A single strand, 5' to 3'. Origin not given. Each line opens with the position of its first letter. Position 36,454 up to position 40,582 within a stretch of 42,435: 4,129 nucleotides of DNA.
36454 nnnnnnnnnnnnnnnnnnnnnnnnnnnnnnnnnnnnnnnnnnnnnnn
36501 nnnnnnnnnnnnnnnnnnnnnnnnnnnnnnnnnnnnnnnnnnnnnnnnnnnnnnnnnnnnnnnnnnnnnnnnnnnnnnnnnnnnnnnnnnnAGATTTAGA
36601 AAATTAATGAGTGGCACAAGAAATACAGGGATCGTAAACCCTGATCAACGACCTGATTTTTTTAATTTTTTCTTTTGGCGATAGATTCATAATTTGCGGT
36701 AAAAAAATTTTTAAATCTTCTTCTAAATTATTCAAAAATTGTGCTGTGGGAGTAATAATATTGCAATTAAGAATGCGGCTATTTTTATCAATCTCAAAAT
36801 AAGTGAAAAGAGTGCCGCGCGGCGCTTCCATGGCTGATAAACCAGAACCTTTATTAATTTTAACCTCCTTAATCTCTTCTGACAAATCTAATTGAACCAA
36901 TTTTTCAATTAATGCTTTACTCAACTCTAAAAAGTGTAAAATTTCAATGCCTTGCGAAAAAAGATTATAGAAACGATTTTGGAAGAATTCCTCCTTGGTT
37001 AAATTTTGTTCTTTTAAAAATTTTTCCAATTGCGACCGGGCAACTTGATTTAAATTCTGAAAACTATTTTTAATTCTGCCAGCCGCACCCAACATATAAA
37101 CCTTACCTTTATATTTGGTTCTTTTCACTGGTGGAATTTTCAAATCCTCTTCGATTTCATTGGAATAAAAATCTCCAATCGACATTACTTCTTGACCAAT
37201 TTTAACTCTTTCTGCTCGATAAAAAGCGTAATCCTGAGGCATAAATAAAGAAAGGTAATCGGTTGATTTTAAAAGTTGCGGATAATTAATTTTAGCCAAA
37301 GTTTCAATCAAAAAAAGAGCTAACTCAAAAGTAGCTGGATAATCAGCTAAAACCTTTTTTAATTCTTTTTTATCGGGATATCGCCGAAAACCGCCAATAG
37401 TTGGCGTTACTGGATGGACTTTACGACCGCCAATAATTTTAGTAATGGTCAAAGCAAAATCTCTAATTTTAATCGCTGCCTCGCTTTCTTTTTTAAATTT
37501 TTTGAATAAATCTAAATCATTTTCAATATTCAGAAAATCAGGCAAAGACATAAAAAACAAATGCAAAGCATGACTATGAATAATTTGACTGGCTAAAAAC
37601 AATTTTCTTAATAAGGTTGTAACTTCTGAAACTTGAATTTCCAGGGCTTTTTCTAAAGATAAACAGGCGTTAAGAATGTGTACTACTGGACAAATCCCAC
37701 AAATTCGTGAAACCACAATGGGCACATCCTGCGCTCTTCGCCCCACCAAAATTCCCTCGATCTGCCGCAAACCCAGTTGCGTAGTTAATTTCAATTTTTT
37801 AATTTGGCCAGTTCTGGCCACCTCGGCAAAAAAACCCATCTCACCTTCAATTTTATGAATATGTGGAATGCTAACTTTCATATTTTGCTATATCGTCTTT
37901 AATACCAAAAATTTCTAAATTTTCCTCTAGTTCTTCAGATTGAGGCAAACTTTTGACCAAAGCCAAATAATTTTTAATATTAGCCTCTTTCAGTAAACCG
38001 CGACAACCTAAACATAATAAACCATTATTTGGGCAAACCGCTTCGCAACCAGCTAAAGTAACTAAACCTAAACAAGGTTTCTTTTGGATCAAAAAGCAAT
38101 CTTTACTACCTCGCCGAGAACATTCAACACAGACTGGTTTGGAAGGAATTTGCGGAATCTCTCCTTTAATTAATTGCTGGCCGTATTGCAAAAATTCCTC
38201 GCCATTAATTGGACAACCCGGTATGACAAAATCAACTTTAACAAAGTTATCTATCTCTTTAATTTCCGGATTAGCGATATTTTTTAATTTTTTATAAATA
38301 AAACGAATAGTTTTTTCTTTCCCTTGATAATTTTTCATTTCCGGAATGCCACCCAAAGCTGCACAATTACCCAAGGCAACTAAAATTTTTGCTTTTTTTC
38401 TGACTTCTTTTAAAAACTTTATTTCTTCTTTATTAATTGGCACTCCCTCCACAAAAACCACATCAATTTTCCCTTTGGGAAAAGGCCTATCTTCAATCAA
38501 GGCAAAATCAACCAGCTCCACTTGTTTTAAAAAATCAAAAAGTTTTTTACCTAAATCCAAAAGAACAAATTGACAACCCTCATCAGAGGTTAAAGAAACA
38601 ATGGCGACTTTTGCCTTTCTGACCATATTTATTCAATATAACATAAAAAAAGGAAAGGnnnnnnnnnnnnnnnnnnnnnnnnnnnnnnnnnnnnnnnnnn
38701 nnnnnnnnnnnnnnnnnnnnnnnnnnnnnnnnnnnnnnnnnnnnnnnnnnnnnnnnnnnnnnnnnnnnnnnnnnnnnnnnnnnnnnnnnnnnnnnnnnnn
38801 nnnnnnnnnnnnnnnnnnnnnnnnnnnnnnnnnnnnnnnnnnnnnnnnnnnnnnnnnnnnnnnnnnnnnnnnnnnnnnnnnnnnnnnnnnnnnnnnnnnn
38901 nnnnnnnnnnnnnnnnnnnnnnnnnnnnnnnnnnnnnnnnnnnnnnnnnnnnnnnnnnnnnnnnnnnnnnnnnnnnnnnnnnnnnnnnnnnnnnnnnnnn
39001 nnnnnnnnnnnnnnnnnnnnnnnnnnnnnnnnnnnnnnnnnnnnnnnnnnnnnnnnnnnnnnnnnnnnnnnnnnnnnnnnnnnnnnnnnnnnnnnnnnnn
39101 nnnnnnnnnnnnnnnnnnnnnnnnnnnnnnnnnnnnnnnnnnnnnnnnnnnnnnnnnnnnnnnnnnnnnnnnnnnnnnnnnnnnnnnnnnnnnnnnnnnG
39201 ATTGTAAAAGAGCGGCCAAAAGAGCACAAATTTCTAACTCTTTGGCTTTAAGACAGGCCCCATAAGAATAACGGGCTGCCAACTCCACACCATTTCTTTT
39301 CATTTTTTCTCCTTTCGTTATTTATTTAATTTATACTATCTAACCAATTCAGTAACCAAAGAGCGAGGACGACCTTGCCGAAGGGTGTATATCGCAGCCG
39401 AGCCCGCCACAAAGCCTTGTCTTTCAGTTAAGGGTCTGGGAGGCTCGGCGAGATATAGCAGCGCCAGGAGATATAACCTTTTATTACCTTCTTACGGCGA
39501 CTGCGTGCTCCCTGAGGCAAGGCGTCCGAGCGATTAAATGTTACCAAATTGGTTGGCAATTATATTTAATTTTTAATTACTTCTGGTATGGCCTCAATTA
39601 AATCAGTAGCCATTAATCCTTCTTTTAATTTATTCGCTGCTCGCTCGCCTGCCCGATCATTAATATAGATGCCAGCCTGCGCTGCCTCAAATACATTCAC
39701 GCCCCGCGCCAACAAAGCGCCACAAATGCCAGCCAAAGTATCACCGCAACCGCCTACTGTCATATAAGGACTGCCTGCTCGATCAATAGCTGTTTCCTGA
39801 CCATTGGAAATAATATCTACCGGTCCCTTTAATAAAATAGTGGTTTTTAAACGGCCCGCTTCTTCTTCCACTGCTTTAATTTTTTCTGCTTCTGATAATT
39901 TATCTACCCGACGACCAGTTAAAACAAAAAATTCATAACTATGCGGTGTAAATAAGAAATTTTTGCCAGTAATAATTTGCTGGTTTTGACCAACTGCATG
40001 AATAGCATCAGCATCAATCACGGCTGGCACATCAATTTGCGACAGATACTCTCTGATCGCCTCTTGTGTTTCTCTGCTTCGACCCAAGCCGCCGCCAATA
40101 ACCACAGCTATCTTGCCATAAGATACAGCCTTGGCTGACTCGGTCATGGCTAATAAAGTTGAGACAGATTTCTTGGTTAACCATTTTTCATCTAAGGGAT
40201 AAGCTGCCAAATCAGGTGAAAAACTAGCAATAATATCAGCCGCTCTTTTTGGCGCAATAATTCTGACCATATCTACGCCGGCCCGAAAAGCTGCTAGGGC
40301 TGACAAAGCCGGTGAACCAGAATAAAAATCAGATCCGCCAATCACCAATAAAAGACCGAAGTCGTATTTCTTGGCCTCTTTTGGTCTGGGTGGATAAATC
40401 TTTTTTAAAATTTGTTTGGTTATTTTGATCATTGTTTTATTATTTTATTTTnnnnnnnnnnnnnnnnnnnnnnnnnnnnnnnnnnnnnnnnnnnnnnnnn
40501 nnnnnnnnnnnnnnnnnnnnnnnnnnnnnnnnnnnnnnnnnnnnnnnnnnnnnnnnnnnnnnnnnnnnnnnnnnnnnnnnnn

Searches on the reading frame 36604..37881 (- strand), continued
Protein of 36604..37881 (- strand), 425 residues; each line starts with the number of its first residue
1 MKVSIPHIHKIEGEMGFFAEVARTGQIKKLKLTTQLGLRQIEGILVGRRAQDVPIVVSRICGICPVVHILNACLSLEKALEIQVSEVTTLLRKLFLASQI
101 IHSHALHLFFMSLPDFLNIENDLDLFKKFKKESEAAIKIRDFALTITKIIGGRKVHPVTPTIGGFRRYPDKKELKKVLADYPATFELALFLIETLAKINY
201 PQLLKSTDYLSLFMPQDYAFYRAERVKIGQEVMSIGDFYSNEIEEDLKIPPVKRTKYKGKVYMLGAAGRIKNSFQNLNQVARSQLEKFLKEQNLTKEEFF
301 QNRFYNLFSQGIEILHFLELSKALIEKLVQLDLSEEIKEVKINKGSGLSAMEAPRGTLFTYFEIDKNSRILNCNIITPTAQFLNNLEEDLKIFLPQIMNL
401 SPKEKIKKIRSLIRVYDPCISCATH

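Call 55: search_protein_families(library=pfam, proteins=[L097:5473-6492:+, L102:7487-8899:+, L102:8904-10004:+, L144:4464-5999:+, L124:808-1443:+, L119:5635-6306:+, L100:9543-10004:+, L099:8221-9000:+, L099:9043-9849:+, L003:9280-10098:+], max_evalue=0.01)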
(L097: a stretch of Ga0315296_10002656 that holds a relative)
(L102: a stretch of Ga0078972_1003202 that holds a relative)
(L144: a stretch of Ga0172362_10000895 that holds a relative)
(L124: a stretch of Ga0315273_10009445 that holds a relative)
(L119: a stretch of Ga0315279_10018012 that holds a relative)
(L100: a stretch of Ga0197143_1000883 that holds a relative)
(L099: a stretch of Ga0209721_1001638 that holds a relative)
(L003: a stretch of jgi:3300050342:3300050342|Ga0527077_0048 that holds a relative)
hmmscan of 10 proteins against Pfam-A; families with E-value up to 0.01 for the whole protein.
L097:5473-6492:+ (339 aa): 1 family
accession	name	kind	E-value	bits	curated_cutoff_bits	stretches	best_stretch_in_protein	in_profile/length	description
PF01966.28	HD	-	1.8e-05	25.5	22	1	62-106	1-49/116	HD domain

L102:7487-8899:+ (470 aa): 1 family
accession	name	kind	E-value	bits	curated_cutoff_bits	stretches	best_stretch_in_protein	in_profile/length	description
PF03062.24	MBOAT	-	1.4e-34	120.3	27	1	39-384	2-331/337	MBOAT, membrane-bound O-acyltransferase family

L102:8904-10004:+ (366 aa): 3 families
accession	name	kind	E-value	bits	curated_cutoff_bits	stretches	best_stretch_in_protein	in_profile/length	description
PF04311.20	DUF459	-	8.2e-56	188.9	27.2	1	154-358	1-196/197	Protein of unknown function (DUF459)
PF13472.12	Lipase_GDSL_2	-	2.8e-07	31.7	32.9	1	158-350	2-177/178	GDSL-like Lipase/Acylhydrolase family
PF00657.28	Lipase_GDSL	-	0.0049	17.5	23.6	0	201-356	44-208/208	GDSL-like Lipase/Acylhydrolase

L144:4464-5999:+ (511 aa): 3 families
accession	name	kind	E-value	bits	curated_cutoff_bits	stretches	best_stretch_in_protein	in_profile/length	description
PF02310.24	B12-binding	-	8.3e-11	42.2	32.1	1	31-146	10-120/121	B12 binding domain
PF04055.27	Radical_SAM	-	3.7e-10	40.7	29.5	1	208-358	4-159/166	Radical SAM superfamily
PF19864.5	Radical_SAM_N2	-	0.00014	21.8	29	1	107-152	84-127/151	Radical SAM proteins, N-terminal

L124:808-1443:+ (211 aa): 2 families
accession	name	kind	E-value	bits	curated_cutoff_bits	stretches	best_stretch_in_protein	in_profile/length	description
PF01553.26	Acyltransferase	-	1.5e-26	93.2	23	1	24-150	4-131/132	Acyltransferase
PF03279.18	Lip_A_acyltrans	-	0.00055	19.6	22.3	1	26-184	109-276/295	Bacterial lipid A biosynthesis acyltransferase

L119:5635-6306:+ (223 aa): 2 families
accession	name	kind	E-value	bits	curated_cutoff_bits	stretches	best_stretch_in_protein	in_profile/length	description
PF01553.26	Acyltransferase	-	1.9e-25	89.6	23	1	24-150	4-131/132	Acyltransferase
PF03279.18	Lip_A_acyltrans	-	0.003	17.2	22.3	1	29-169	112-258/295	Bacterial lipid A biosynthesis acyltransferase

L100:9543-10004:+ (153 aa): 2 families
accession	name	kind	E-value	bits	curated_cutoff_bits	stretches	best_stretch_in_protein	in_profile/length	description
PF00293.34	NUDIX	-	9.9e-18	64.9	21.1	1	9-127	8-134/134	NUDIX domain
PF22327.2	Nudt16-like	-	0.0037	17.7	27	1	33-66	36-71/161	U8 snoRNA-decapping enzyme-like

L099:8221-9000:+ (259 aa): 6 families
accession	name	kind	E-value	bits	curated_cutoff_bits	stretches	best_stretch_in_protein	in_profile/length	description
PF01555.25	N6_N4_Mtase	-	5.4e-45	154.5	26.7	1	30-247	1-221/221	DNA methylase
PF08241.18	Methyltransf_11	-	1.4e-07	32.5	21.2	0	56-79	71-94/95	Methyltransferase domain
PF13847.12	Methyltransf_31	-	2.1e-06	27.9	27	0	210-251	6-50/145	Methyltransferase domain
PF09445.16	Methyltransf_15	-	5.5e-06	26.5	22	0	210-255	3-48/165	RNA cap guanine-N2 methyltransferase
PF13649.12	Methyltransf_25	-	9.7e-06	26.6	27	0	211-255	1-47/97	Methyltransferase domain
PF08242.18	Methyltransf_12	-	1.9e-05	25.8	30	0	217-255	6-46/98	Methyltransferase domain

L099:9043-9849:+ (268 aa): 1 family
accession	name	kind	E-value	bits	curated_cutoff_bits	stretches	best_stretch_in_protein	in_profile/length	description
PF09549.16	RE_Bpu10I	-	3.3e-32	112.3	25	1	70-226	1-156/218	Bpu10I restriction endonuclease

L003:9280-10098:+ (272 aa): 3 families
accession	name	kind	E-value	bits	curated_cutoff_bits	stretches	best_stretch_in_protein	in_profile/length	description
PF22357.2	AF1548-like_C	-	1.4e-06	28.8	23.9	1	219-269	1-55/56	AF1548-like, C-terminal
PF03477.21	ATP-cone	-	6.8e-05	23.8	25.8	1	6-74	2-77/88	ATP cone domain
PF04471.18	Mrr_cat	-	0.00023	21.7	21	1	88-198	6-105/115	Restriction endonuclease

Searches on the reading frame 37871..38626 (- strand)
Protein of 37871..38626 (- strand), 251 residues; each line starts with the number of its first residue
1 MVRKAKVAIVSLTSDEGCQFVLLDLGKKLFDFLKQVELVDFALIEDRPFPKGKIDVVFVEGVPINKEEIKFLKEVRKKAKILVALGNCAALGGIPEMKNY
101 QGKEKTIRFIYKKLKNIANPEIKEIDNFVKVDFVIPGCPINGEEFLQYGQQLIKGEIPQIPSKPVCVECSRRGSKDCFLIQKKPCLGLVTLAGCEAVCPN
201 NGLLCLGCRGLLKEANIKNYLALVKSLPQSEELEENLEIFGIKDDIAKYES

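Call 3: search_protein_families(library=pfam, proteins=[window:37871-38626:-], max_evalue=0.01)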
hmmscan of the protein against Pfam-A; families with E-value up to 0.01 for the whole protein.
window:37871-38626:- (251 aa): 1 family
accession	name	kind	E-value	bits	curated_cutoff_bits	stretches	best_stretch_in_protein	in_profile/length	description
PF01058.29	Oxidored_q6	-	3.4e-23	82.2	27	1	17-147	3-123/128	NADH ubiquinone oxidoreductase, 20 Kd subunit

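Call 4: search_protein_families(library=ncbifam, proteins=[window:37871-38626:-], max_evalue=0.01)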
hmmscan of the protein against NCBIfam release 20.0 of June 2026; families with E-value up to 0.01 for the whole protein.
window:37871-38626:- (251 aa): 10 families
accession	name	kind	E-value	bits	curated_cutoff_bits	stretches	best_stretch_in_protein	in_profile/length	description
NF040831.1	sulfhyd_ShyD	equivalog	2.3e-43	148.5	460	1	6-238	2-235/240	NAD(P)-dependent hydrogenase/sulfhydrogenase 2 subunit delta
NF040836.1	sulfhyd_HydD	equivalog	5.5e-41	140.5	500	1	3-213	4-214/261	NADPH-dependent hydrogenase/sulfhydrogenase 1 subunit delta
NF045875.1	F420_non_VhuG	exception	2.8e-36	125.2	450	2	1-172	1-183/286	F420-non-reducing hydrogenase subunit VhuG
TIGR03294.1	FrhG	equivalog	1.2e-15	57.8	245.5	1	5-201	2-189/228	coenzyme F420 hydrogenase subunit gamma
TIGR01957.1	nuoB_fam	subfamily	1.4e-05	25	142.7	0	122-147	108-133/145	NADH-quinone oxidoreductase subunit B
NF005012.1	PRK06411.1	subfamily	3e-05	23.6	116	1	54-148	74-150/166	NADH-quinone oxidoreductase subunit NuoB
NF045520.1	H2_NiFeSe_small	exception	0.00014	21.3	470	1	70-122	135-186/314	NiFeSe hydrogenase small subunit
NF011391.0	PRK14816.1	equivalog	0.00022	20.8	283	0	50-149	90-169/196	NADH-quinone oxidoreductase subunit B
NF011395.0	PRK14820.1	equivalog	0.0014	18.4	263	0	123-147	124-148/180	NADH-quinone oxidoreductase subunit B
NF011392.0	PRK14817.1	equivalog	0.0038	16.9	271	0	122-147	126-151/182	NADH-quinone oxidoreductase subunit B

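Call 44: search_solved_structures(query=window:37871-38626:-, max_evalue=0.00001, show_alignments=3)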
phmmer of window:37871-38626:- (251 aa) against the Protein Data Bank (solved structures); distinct sequences matched with E-value up to 0.00001: 11.
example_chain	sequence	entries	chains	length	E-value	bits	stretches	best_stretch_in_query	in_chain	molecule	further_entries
9e15_A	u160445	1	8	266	4.5e-37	131.1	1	4-241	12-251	Sulfhydrogenase 1 subunit delta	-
9e1j_A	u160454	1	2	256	4.6e-37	131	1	4-241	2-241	Sulfhydrogenase 1 subunit delta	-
9nez_A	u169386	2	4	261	4.7e-37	131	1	4-241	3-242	Sulfhydrogenase 1 subunit delta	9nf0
5odc_E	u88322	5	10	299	8.9e-32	113.7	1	6-180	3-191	Methyl-viologen reducing hydrogenase subunit G | Methyl-viologen reducing hydrogenase, subunit G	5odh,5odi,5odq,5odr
9sfi_I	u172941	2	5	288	2.7e-28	102.3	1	2-214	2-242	F420-non-reducing hydrogenase small subunit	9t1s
9sw2_E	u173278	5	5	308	3.3e-24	88.9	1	1-172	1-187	F420-non-reducing hydrogenase subunit G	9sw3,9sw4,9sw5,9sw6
7t2r_E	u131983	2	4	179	8.5e-22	81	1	3-163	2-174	NiFe hydrogenase small subunit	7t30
5xf9_C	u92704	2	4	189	9.5e-15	58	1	3-162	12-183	NAD-reducing hydrogenase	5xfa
9r51_C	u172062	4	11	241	2.5e-10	43.4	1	6-218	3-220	F420-reducing [NiFe]-hydrogenase from Methanothermococcus thermolithotrophicus subunit gam | F420-reducing [NiFe]-hydrogenase from Methanothermococcus thermolit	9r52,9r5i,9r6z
6qii_G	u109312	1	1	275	3.2e-09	39.8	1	3-201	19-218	Coenzyme F420 hydrogenase subunit gamma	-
6qgr_G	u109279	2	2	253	4e-09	39.5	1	4-201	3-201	Coenzyme F420 hydrogenase subunit gamma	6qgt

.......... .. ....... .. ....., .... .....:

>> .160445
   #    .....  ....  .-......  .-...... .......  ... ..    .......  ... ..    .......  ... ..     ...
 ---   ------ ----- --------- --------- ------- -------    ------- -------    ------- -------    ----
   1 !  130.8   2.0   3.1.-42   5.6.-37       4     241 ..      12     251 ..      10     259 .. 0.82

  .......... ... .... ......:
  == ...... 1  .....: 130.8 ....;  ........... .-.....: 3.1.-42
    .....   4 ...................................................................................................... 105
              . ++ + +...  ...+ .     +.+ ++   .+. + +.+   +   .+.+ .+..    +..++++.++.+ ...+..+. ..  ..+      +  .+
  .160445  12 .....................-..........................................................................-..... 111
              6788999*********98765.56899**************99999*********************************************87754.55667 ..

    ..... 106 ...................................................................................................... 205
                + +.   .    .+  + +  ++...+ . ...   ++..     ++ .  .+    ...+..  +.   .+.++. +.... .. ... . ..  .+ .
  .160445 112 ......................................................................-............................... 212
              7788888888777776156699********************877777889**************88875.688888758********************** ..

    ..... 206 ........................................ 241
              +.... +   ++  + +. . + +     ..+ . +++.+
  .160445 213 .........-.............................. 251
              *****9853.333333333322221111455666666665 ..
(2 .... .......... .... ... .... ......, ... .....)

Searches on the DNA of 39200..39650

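Call 77: search_rna_families(source=window, start=39200, end=39650, threshold=evalue, max_evalue=1, show_alignments=2)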
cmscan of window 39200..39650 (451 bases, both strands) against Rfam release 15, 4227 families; matches with E-value up to 1: 1.
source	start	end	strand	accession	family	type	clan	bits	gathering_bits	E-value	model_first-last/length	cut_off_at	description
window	39205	39263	-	RF00172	CAESAR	Cis-reg;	-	18.4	45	0.91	1-80/80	no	ctgf/hcs24 CAESAR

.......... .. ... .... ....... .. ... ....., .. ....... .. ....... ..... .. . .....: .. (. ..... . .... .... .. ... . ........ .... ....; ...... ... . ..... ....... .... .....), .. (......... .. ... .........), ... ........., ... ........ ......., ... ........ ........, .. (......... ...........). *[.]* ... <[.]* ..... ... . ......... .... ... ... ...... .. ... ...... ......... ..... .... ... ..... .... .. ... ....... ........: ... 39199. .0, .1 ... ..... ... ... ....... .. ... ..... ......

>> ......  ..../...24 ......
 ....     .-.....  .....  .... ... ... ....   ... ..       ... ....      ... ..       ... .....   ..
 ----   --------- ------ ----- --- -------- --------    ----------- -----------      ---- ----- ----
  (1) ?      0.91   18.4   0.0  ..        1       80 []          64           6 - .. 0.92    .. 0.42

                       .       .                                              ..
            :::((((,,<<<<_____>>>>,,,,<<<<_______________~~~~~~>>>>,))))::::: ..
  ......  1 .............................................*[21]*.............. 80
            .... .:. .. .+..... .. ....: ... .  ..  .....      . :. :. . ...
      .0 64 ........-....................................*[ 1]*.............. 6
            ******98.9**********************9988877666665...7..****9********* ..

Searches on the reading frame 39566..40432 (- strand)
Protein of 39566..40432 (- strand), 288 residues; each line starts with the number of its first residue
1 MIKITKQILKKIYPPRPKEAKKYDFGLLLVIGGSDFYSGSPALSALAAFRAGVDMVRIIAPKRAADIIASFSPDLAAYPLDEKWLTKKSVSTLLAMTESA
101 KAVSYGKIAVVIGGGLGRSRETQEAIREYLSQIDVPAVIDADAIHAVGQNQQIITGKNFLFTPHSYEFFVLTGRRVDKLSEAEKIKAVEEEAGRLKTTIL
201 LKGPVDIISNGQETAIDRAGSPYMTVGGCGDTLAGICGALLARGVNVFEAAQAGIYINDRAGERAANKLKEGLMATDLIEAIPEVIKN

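Call 3: search_protein_families(library=pfam, proteins=[window:39566-40432:-], max_evalue=0.01)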
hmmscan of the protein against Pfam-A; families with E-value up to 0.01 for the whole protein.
window:39566-40432:- (288 aa): 3 families
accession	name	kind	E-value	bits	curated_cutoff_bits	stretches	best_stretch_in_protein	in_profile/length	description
PF01256.23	Carb_kinase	-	6.7e-49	167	27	1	28-283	1-241/242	NAD(P)H-hydrate dehydratase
PF02110.20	HK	-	9.1e-10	38.7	27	1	173-285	128-244/247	Hydroxyethylthiazole kinase family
PF08543.17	Phos_pyr_kin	-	9.4e-05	22.3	27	1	119-257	71-228/246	Phosphomethylpyrimidine kinase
